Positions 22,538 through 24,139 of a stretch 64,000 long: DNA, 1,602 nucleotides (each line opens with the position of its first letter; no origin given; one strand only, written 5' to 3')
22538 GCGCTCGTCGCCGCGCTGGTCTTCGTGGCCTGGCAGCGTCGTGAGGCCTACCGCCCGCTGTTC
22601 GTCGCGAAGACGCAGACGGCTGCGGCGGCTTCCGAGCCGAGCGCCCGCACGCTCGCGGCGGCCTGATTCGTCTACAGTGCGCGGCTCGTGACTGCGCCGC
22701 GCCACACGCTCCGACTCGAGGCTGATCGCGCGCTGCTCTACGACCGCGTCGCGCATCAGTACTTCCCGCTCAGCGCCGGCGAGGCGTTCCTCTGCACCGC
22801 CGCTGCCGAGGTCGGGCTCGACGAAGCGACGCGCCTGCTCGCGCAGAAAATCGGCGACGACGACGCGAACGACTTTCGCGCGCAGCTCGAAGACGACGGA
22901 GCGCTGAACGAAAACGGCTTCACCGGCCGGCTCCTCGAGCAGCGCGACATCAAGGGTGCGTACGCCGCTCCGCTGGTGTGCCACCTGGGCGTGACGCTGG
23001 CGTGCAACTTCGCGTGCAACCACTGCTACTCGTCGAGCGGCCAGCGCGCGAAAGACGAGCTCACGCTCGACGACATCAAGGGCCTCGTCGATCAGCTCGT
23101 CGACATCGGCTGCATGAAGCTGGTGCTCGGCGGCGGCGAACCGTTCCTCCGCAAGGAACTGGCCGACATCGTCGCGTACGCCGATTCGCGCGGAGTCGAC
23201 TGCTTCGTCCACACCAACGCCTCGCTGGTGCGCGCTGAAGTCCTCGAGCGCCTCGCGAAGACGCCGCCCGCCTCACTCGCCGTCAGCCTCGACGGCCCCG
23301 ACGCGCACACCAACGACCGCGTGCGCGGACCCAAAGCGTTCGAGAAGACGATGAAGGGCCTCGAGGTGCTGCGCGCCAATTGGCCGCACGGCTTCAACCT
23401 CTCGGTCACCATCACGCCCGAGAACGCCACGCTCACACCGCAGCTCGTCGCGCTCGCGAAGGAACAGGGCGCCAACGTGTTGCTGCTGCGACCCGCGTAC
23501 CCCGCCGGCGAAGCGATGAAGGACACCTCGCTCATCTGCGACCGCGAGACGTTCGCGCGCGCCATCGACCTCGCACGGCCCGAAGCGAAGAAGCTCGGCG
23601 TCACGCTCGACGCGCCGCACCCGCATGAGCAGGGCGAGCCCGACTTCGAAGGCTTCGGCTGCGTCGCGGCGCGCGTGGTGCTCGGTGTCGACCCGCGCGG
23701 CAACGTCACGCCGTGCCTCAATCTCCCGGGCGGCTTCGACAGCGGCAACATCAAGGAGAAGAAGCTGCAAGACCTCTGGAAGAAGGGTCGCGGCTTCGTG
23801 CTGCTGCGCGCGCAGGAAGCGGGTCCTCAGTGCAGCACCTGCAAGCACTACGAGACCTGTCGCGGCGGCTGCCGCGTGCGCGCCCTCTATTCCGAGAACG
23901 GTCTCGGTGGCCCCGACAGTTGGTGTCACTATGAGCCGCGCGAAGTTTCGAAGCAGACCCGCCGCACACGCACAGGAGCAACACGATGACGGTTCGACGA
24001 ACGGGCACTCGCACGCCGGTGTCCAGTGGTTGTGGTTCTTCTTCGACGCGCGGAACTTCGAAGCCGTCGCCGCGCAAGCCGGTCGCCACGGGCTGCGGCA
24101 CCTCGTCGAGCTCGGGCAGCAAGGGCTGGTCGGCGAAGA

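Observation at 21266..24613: Candidate unclassified RiPP-like system: RRE-containing radical SAM/SPASM enzyme with two coupled small repeat peptides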

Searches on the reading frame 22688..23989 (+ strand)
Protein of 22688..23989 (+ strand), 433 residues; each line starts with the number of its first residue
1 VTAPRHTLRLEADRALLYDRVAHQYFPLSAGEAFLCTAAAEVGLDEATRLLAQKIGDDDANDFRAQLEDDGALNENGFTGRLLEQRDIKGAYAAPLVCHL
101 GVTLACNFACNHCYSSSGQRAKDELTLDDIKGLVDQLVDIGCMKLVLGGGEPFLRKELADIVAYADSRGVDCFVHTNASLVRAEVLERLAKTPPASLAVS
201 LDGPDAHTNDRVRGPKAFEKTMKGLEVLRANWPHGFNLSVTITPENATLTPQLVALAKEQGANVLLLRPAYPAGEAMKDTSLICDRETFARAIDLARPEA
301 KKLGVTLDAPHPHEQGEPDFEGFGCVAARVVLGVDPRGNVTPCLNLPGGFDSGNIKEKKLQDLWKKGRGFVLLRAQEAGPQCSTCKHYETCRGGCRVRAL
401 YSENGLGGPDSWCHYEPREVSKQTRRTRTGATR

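Call 3: search_protein_families(library=ncbifam, proteins=[window:22688-23989:+], max_evalue=0.01)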
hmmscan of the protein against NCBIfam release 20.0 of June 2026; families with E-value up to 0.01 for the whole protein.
window:22688-23989:+ (433 aa): 77 families (the best 25 are shown)
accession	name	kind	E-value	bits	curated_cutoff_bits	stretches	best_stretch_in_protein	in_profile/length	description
TIGR03962.1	mycofact_rSAM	equivalog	1e-55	189.3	265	1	91-415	7-333/339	mycofactocin radical SAM maturase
TIGR04545.1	rSAM_ahbD_hemeb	equivalog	2.1e-44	152.4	500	1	101-417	5-339/339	heme b synthase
TIGR04055.1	rSAM_NirJ2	equivalog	5.5e-44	151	500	1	102-416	6-325/326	putative heme d1 biosynthesis radical SAM protein NirJ2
TIGR04347.1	pseudo_SAM_Halo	equivalog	4.2e-34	118.4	525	2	100-263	42-205/390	TIGR04347 family pseudo-SAM/SPASM protein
TIGR04053.2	TIGR04053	equivalog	4.7e-34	118.2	395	2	94-265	6-181/366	TIGR04053 family radical SAM/SPASM domain-containing protein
TIGR04303.1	GeoRSP_rSAM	equivalog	1.1e-33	117.2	400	1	94-413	3-324/325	GeoRSP system radical SAM/SPASM protein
NF050035.1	rSAM_WgK_link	exception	3.6e-32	111.8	650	2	90-277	3-191/367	radical SAM/SPASM peptide maturase WgkB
NF045574.1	sacti_mat_StsB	exception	6.4e-32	111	625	1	100-399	100-399/466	StsB family radical SAM/SPASM domain sactipeptide maturase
TIGR04051.1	rSAM_NirJ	equivalog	3.2e-31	108.6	515.45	2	103-280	9-186/354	heme d1 biosynthesis radical SAM protein NirJ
TIGR03913.1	rad_SAM_trio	equivalog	1.9e-30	105.7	591.75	2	81-283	6-205/477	GDL motif peptide-associated radical SAM/SPASM maturase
TIGR04054.1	rSAM_NirJ1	equivalog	3e-30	105.1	650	2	95-248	36-188/387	putative heme d1 biosynthesis radical SAM protein NirJ1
TIGR04546.1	rSAM_ahbC_deAc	equivalog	1.9e-29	102.6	650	1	100-260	43-203/390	12,18-didecarboxysiroheme deacetylase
TIGR02109.1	PQQ_syn_pqqE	equivalog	1e-27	97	381.35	1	93-420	4-337/358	pyrroloquinoline quinone biosynthesis protein PqqE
TIGR04103.1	rSAM_nif11_3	equivalog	3.3e-27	95.1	725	1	102-428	11-357/412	nif11-class peptide radical SAM maturase 3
TIGR04133.1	rSAM_w_lipo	hypoth_equivalog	1.4e-26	93.3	425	1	102-395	30-331/350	TIGR04133 family radical SAM/SPASM protein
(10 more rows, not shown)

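Call 4: search_protein_families(library=pfam, proteins=[window:22688-23989:+], max_evalue=0.01)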
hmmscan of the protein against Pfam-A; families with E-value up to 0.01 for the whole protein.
window:22688-23989:+ (433 aa): 3 families
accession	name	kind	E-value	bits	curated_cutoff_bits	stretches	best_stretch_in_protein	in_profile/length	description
PF04055.27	Radical_SAM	-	5.3e-24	85.7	29.5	1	102-246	3-155/166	Radical SAM superfamily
PF13186.11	SPASM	-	2e-07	31.6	21.5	1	325-386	1-67/67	Iron-sulfur cluster-binding domain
PF13353.11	Fer4_12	-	0.00015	22.5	22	1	105-170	14-82/137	4Fe-4S single cluster domain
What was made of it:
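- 22688..23989 (+): Radical SAM/SPASM maturase, 433 aa (NCBI MFT3712196.1, 'radical SAM protein', Archangium sp. MAG). Pfam Radical_SAM + SPASM (call 4).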

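Call 7: find_homologous_proteins(query=window:22688-23986:+, max_evalue=1e-30)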
Query window:22688-23986:+ (433 aa): 137 proteins with E <= 1e-30 among 8000 candidates; the best 120 are listed.
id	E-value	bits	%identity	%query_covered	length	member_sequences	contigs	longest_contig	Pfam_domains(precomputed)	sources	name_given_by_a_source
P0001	1.6e-266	902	89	100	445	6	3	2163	PF13186.12,PF04055.28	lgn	-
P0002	1.9e-245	833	82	98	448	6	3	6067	PF13186.12,PF04055.28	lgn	-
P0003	4.2e-240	815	83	96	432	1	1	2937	PF13186.12,PF04055.28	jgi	jgi:radical SAM protein with 4Fe4S-binding SPASM domain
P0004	4.1e-226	769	78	96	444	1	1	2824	PF13186.12,PF04055.28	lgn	-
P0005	1.7e-213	728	74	96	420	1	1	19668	PF13186.12,PF04055.28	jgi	jgi:radical SAM protein with 4Fe4S-binding SPASM domain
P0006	1.2e-199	682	67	100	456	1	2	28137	PF13186.12,PF04055.28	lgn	-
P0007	2.2e-182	625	63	99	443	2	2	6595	PF13186.12,PF04055.28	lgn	-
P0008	2.9e-182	625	63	98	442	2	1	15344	PF13186.12,PF04055.28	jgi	jgi:AdoMet-dependent heme synthase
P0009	5.8e-180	617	61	99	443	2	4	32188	PF13186.12,PF04055.28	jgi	jgi:radical SAM protein with 4Fe4S-binding SPASM domain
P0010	7.0e-180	617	63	96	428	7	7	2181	PF13186.12,PF04055.28,PF13353.12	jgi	jgi:radical SAM protein with 4Fe4S-binding SPASM domain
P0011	6.1e-179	614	63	98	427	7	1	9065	PF13186.12,PF04055.28,PF13353.12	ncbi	-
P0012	1.2e-178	613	63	98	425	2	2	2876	PF13186.12,PF04055.28,PF13353.12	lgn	-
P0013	1.2e-178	613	64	97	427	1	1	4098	PF13186.12,PF04055.28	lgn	-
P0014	4.8e-178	611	62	98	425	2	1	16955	PF13186.12,PF04055.28,PF13353.12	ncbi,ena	-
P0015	5.2e-178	611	62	98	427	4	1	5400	PF13186.12,PF04055.28,PF13353.12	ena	-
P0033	1.8e-159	550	59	98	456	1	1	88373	PF13186.12,PF04055.28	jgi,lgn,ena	-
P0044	1.9e-141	490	54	95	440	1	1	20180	PF13186.12,PF04055.28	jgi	jgi:radical SAM protein with 4Fe4S-binding SPASM domain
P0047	5.0e-133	462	51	97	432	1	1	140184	PF13186.12,PF04055.28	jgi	jgi:radical SAM protein with 4Fe4S-binding SPASM domain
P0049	8.6e-132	458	53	94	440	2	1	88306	PF13186.12,PF04055.28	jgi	-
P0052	7.7e-124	432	48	98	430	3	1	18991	PF13186.12,PF04055.28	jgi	-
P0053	1.6e-122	428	47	98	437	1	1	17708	PF13186.12,PF04055.28,PF13353.12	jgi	jgi:mycofactocin biosynthetic radical S-adenosylmethionine protein MftC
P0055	2.7e-120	420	49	94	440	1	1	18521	PF13186.12,PF04055.28,PF13353.12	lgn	-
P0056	4.5e-120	420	47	97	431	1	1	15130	PF13186.12,PF04055.28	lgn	-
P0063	6.1e-110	386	43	96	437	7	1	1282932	PF13186.12,PF04055.28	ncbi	-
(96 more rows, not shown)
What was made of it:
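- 22688..23989 (+): Belongs to a discrete family of ~66 proteins (294-902 bits), after which scores drop to MftC relatives at 166 bits (call 7).
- Closest known: Mycofactocin maturase MftC with MftA. Same: It is the closest curated HMM (189 bits; call 3) and the nearest outgroup in the database search (call 7).
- The enzyme family has ~66 members (call 7). MftC is the best curated match (189.3 bits; the next are AhbD at 152 and NirJ2 at 151; call 3), and MftC relatives are the next-nearest proteins after the family (call 7).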

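Call 10: find_related_loci(query=A1, collection=genome_contigs, flank=5000)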
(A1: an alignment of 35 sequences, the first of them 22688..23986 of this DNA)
Query A1 (433 aa) in genome_contigs; peptide patterns used: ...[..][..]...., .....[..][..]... (x = any residue, [..] = any of these).
449 stretches matched a pattern; 370 encode a relative of the query (tblastn E <= 1e-3); the best 80 are kept; 79 distinct loci.
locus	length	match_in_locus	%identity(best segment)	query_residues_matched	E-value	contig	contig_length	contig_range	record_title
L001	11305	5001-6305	84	1-433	0e+0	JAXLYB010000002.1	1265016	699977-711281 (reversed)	MAG: Myxococcaceae bacterium isolate STL-MYX2 C1.157.fa-2, whole genome shotgun sequence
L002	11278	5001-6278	82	3-428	0e+0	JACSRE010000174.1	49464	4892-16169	MAG: Myxococcus sp. isolate MY1 contig-70_520, whole genome shotgun sequence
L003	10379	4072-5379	91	5-432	0e+0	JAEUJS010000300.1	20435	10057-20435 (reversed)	MAG: Archangium sp. isolate new MAG-75 k141_1440195, whole genome shotgun sequence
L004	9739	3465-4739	62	1-424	2e-180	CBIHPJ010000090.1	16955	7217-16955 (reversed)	MAG TPA_asm: uncultured Myxococcales bacterium isolate SRR18156209_binner23_Refined_20 genome assembly, contig: ERZ27336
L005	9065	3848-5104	64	7-424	4e-180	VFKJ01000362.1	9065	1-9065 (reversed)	MAG: Myxococcales bacterium isolate Bin_62_4 c_000002386087, whole genome shotgun sequence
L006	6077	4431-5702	62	7-429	0e+0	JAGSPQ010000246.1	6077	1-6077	MAG: Myxococcaceae bacterium isolate CTSoil_096 scaffold_18976, whole genome shotgun sequence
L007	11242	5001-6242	62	7-418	1e-165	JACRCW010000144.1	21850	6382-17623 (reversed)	MAG: Deltaproteobacteria bacterium isolate NC_groundwater_1656_Pr3_B-0.1um_70_40 SR-2_scaffold_141_3557513, whole genome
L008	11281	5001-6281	59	7-432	1e-164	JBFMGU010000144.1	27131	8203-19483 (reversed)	MAG: Myxococcota bacterium isolate MAG305 MAG305_144, whole genome shotgun sequence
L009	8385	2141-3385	59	5-418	5e-160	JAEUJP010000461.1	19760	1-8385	MAG: Myxococcaceae bacterium isolate new MAG-72 k141_75360, whole genome shotgun sequence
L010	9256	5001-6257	53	1-426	1e-139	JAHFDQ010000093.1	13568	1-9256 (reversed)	MAG: Archangiaceae bacterium isolate nzgw249 NODE_6459_length_13569_cov_3.212299, whole genome shotgun sequence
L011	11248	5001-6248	52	4-417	1e-133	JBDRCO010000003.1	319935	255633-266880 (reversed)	MAG: Pseudomonadota bacterium isolate MEGAHIT-group-1.187 k141_11484855, whole genome shotgun sequence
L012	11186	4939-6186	51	4-417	1e-124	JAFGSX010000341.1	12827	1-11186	MAG: Deltaproteobacteria bacterium isolate Zod_Metabat.937 k87_8393056, whole genome shotgun sequence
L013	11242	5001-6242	45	5-416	9e-116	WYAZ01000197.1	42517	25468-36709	MAG: Deltaproteobacteria bacterium isolate PRO2 k127_958652, whole genome shotgun sequence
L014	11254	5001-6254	43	1-416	4e-115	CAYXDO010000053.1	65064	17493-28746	MAG TPA_asm: uncultured Myxococcales bacterium isolate binchicken_co232_77 genome assembly, contig: NODE_687_length_6506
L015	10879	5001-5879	32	94-399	1e-41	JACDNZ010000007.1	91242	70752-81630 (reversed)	MAG: Thermosipho sp. (in: Bacteria) isolate GB_MAG8_064 c_000000000229, whole genome shotgun sequence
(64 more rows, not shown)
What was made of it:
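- All named members come from Myxococcota, deltaproteobacterial or (one) Pseudomonadota-labelled MAGs (calls 7, 10).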

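Call 18: find_encoding_contigs(protein=P0047, flank=4000, max_places=2)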
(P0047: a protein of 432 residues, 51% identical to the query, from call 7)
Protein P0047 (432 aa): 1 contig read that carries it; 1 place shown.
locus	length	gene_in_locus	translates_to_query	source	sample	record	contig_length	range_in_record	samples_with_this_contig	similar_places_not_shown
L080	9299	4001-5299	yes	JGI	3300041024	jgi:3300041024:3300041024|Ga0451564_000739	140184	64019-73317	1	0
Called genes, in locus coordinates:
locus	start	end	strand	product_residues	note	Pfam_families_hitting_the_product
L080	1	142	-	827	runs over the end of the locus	PF01266:DAO, PF13450:NAD_binding_8 (faint), PF16350:FAO_M, PF01571:GCV_T, PF08669:GCV_T_C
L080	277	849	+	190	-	-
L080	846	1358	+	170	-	PF11086:DUF2878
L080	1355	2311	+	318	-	PF01553:Acyltransferase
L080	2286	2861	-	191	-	PF01202:SKI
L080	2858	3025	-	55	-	PF20027:DUF6435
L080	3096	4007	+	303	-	-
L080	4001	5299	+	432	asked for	PF04055:Radical_SAM, PF13186:SPASM (weak)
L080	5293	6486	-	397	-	PF00365:PFK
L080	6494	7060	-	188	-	-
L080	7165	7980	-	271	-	PF12697:Abhydrolase_6 (weak), PF24096:DUF7379, PF05057:DUF676, PF00561:Abhydrolase_1 (weak), PF02089:Palm_thioest (weak), PF07819:PGAP1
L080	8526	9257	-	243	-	-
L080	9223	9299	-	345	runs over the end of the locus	-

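Call 19: find_encoding_contigs(protein=P0052, flank=4000, max_places=2)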
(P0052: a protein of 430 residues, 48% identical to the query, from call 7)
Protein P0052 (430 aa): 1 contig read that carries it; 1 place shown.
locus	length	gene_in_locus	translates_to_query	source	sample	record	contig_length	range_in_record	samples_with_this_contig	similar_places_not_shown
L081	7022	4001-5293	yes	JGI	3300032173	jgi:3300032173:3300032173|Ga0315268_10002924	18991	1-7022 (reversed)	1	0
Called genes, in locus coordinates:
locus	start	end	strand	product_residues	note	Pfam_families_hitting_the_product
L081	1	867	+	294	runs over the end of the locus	PF26549:Tricorn_N (faint), PF07676:PD40 (faint), PF26550:Tricorn_2nd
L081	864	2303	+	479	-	PF01520:Amidase_3, PF13620:CarboxypepD_reg (faint)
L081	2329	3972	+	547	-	-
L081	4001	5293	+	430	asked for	PF04055:Radical_SAM, PF13186:SPASM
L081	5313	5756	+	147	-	-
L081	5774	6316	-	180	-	-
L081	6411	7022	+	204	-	?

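Call 20: find_encoding_contigs(protein=P0053, flank=4000, max_places=2)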
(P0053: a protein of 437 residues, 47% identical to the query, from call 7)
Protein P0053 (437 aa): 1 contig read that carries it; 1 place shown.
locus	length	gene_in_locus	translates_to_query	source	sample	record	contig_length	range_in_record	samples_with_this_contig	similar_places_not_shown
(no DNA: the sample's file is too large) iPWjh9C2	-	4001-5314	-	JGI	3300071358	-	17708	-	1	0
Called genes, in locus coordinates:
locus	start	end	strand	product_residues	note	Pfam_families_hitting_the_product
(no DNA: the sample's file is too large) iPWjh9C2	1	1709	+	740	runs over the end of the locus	-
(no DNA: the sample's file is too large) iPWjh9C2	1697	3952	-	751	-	PF00128:Alpha-amylase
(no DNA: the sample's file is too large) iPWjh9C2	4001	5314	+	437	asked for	PF04055:Radical_SAM, PF13353:Fer4_12 (weak), PF13186:SPASM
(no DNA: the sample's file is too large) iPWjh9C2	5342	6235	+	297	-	PF00126:HTH_1, PF03466:LysR_substrate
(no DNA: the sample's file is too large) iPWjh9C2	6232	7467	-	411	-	-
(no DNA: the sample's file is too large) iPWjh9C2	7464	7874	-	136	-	-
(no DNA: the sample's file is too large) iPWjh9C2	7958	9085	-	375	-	-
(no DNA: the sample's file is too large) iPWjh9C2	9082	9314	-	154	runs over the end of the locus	?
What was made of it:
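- Tried and rejected: The locus of P0053 returned no DNA (call 20).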

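Call 21: find_encoding_contigs(protein=P0063, flank=4000, max_places=2)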
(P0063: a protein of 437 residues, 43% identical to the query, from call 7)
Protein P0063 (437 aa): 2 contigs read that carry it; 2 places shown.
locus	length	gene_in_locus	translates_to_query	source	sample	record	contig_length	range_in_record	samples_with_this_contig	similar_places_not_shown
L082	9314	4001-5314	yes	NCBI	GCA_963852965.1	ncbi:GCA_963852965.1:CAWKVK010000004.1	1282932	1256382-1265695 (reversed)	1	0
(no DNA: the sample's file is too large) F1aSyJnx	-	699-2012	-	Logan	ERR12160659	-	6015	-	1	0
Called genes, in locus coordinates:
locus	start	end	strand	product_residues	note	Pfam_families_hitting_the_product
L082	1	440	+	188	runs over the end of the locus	PF27126:NmeDI_C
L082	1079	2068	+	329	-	-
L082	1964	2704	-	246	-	PF01551:Peptidase_M23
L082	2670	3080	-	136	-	-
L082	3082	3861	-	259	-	-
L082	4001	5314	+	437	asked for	PF04055:Radical_SAM, PF13186:SPASM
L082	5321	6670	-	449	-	-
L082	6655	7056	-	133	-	-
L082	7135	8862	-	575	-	PF01694:Rhomboid, PF13424:TPR_12 (faint), PF13371:TPR_9 (faint), PF07719:TPR_2 (faint), PF13174:TPR_6 (faint), PF13428:TPR_14 (faint), PF23914:TPR_CcmH_CycH (weak), PF14559:TPR_19 (weak), +1 more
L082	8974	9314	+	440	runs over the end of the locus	-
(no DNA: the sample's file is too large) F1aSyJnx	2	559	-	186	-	?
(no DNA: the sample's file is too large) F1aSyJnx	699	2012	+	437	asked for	PF04055:Radical_SAM, PF13186:SPASM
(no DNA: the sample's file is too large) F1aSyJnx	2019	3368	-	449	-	-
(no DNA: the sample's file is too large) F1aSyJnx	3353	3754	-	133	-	-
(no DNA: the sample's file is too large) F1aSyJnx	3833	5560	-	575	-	PF01694:Rhomboid, PF13424:TPR_12 (faint), PF13371:TPR_9 (faint), PF07719:TPR_2 (faint), PF13174:TPR_6 (faint), PF13428:TPR_14 (faint), PF23914:TPR_CcmH_CycH (weak), PF14559:TPR_19 (weak), +1 more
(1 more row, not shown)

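Call 28: search_protein_families(library=ncbifam, proteins=[L081:5313-5753:+, L011:6338-6787:+, L080:3096-4004:+, L009:1758-2135:+, L008:6317-6880:+, L082:5324-6670:-, L004:4739-5062:+], max_evalue=1)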
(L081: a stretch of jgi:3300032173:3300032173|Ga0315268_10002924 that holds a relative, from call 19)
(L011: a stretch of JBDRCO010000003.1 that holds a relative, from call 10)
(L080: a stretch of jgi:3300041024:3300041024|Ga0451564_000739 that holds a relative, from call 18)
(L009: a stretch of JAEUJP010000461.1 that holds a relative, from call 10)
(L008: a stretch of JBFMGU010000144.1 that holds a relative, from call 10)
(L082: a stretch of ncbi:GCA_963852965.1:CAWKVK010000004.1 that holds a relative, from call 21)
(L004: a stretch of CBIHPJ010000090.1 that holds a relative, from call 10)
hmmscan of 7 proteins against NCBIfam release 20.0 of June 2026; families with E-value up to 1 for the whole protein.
L081:5313-5753:+ (147 aa): 0 families

L011:6338-6787:+ (150 aa): 0 families

L080:3096-4004:+ (303 aa): 0 families

L009:1758-2135:+ (126 aa): 0 families

L008:6317-6880:+ (188 aa): 0 families

L082:5324-6670:- (449 aa): 0 families

L004:4739-5062:+ (108 aa): 0 families

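Call 29: search_protein_families(library=pfam, proteins=[L081:5313-5753:+, L011:6338-6787:+, L080:3096-4004:+, L009:1758-2135:+, L008:6317-6880:+, L082:5324-6670:-, L004:4739-5062:+], max_evalue=1)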
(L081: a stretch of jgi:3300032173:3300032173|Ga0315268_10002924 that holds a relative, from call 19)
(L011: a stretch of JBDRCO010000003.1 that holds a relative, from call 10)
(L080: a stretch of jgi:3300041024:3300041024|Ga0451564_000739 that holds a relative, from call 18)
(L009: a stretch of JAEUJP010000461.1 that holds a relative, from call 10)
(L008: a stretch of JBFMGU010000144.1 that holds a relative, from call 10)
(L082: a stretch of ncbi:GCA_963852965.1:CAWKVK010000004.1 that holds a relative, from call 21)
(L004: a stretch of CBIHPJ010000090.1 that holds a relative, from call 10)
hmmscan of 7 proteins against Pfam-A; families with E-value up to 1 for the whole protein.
L081:5313-5753:+ (147 aa): 3 families
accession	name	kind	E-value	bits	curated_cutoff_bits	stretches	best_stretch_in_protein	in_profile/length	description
PF13202.12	EF-hand_5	-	0.0063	16.4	25.9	1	81-95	6-20/25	EF hand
PF13405.12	EF-hand_6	-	0.036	14.3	25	1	82-95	8-21/30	EF-hand domain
PF00036.39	EF-hand_1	-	0.04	13.9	25.4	1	81-95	7-21/29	EF hand domain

L011:6338-6787:+ (150 aa): 0 families

L080:3096-4004:+ (303 aa): 0 families

L009:1758-2135:+ (126 aa): 3 families
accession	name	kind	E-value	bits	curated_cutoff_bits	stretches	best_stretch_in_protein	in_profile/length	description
PF13202.12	EF-hand_5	-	0.034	14.1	25.9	1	79-94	5-20/25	EF hand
PF22775.2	GA_3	-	0.12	13.4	27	1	76-106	24-54/100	GA-like domain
PF00036.39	EF-hand_1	-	0.12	12.4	25.4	1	79-94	6-21/29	EF hand domain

L008:6317-6880:+ (188 aa): 0 families

L082:5324-6670:- (449 aa): 1 family
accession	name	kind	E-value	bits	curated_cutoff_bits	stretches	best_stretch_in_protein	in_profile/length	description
PF24302.1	DUF7484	-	0.27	10.9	27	1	117-172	112-165/270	Family of unknown function (DUF7484)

L004:4739-5062:+ (108 aa): 0 families
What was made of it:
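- Class B members have an EF-hand-like loop (sub-threshold Pfam EF-hand hits; call 29).
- Tried and rejected: Class B gave only sub-threshold EF-hand hits (calls 28, 29).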

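Call 30: search_solved_structures(query=window:22688-23986:+, max_evalue=0.00001)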
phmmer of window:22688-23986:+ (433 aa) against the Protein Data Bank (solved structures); distinct sequences matched with E-value up to 0.00001: 6.
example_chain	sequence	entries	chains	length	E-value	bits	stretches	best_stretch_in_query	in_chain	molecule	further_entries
6efn_A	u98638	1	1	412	1.9e-19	73.3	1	4-368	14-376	Sporulation killing factor maturation protein SkfB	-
7vob_C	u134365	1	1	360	2e-11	46.8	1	103-262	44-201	Cytosylglucuronate decarboxylase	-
7voc_C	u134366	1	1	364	2e-11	46.8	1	103-262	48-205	Cytosylglucuronate decarboxylase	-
6c8v_A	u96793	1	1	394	4.3e-11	45.7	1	94-420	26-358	Coenzyme PQQ synthesis protein E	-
5v1q_A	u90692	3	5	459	5.3e-10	42.1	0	94-216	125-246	Radical SAM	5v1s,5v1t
5wgg_A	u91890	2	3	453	2.4e-06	30.1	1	66-399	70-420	Radical SAM domain protein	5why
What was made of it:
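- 22688..22903 (+): N-terminal RRE-like domain (residues ~1-72; linker to ~95). SkfB aligns from residue 4 (call 30).
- Checked: phmmer aligns SkfB from residue 4 (call 30).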

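Call 38: find_homologous_proteins(query=A3, max_evalue=0.001)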
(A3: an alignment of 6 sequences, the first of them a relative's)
Query A3 (6 sequences) (147 aa, profile of the alignment): 11 proteins with E <= 0.001 among 8000 candidates.
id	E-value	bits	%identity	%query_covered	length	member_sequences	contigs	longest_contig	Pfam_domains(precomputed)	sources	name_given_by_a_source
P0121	4.2e-54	201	100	100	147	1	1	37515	-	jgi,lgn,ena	-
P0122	1.9e-52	195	35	93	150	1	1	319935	-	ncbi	ncbi:MAG: hypothetical protein ABIJ09_01605 [Pseudomonadota bacterium]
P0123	2.8e-48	182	40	95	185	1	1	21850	-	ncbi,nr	ncbi:MAG: hypothetical protein HY904_22020 [Deltaproteobacteria bacterium]|nr:hypothetical protein [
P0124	1.1e-47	180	34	93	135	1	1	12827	-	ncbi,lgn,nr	ncbi:MAG: hypothetical protein JXR83_13625 [Deltaproteobacteria bacterium]|nr:hypothetical protein [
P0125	1.4e-41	160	83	86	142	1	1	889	-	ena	-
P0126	6.7e-37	145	32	86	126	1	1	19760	-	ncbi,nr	ncbi:MAG: hypothetical protein JNK82_23120 [Myxococcaceae bacterium]|nr:hypothetical protein [Myxoco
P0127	8.6e-33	132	37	66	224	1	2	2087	-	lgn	-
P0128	1.4e-28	118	36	66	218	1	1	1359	-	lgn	-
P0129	1.5e-27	115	38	93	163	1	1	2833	-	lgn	-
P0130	1.2e-22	99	28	93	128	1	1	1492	-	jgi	jgi:hypothetical protein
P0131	3.3e-5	42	92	33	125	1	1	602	PF14331.12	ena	-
